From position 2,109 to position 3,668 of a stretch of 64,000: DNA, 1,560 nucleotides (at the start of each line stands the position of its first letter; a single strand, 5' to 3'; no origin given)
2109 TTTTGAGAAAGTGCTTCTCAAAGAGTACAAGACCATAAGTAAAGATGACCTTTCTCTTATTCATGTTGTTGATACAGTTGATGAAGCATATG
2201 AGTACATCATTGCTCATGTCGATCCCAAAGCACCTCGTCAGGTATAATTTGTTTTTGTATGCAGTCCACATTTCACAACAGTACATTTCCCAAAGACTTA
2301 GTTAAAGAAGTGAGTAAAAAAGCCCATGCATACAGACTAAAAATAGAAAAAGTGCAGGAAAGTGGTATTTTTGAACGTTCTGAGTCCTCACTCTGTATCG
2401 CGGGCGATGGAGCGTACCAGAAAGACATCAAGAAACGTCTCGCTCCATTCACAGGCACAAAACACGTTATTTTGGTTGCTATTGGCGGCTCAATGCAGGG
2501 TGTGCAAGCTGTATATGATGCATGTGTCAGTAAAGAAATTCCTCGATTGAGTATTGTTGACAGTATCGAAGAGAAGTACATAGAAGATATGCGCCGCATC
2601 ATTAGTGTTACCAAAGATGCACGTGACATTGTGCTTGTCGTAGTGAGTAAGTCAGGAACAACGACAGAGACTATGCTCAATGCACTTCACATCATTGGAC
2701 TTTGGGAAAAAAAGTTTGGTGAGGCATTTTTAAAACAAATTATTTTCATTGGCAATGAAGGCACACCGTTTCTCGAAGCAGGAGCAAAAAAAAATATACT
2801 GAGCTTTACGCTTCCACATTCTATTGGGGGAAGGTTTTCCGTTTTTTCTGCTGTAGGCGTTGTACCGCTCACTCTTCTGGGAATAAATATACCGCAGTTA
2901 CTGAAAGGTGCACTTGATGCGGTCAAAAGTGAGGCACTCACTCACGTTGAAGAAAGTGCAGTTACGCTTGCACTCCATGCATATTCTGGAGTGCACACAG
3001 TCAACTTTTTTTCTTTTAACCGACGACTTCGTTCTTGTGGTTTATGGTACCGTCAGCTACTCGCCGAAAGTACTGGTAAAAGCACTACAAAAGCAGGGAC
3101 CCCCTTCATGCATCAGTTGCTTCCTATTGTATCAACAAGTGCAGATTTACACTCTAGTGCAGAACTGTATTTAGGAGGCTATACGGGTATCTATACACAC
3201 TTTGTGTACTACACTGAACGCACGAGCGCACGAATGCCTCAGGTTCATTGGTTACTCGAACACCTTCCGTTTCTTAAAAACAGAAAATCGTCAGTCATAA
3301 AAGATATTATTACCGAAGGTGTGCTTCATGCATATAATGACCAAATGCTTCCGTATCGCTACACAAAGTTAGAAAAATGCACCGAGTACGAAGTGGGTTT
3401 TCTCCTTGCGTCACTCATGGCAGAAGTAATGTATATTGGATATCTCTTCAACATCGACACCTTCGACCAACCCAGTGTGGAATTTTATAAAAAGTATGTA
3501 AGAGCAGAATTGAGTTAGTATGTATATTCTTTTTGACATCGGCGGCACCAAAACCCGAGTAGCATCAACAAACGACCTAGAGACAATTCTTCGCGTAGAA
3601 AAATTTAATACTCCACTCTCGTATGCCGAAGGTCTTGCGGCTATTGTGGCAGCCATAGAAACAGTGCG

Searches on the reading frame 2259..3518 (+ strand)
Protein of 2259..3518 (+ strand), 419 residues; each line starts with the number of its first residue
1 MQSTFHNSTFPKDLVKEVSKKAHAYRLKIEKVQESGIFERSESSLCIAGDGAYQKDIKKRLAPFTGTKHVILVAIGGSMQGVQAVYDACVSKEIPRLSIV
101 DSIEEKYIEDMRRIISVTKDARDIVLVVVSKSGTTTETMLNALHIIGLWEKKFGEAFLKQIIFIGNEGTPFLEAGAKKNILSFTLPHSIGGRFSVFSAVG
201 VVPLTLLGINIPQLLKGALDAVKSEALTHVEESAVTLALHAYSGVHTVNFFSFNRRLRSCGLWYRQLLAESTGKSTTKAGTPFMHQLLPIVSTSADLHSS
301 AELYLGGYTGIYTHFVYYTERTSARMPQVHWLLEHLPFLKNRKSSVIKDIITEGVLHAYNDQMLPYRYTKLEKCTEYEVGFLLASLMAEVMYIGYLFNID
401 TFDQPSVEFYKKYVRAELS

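Call 31: search_protein_families(library=ncbifam, proteins=[window:2259-3518:+], max_evalue=1e-20)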
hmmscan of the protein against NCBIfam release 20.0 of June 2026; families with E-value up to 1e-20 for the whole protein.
window:2259-3518:+ (419 aa): 7 families
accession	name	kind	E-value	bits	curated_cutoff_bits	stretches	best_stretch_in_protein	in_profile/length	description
NF003016.0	PRK03868.1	equivalog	1.8e-49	168.7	487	1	52-418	43-407/410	glucose-6-phosphate isomerase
NF010697.0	PRK14097.1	equivalog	1.6e-45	155.5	443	1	55-418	60-432/448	glucose-6-phosphate isomerase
NF040629.1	PGI_Meth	equivalog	1.5e-34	119.8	350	1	50-412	45-393/396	glucose-6-phosphate isomerase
NF007080.0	PRK09533.1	equivalog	2.7e-27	95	712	1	66-277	455-669/949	bifunctional transaldolase/phosoglucose isomerase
NF010696.0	PRK14096.1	equivalog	5.9e-26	91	671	1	68-414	115-458/528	glucose-6-phosphate isomerase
NF010695.0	PRK14095.1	equivalog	9.8e-25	87.1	703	0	68-291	152-378/536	glucose-6-phosphate isomerase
NF001211.0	PRK00179.1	equivalog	3e-22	78.8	492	0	68-291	147-376/544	glucose-6-phosphate isomerase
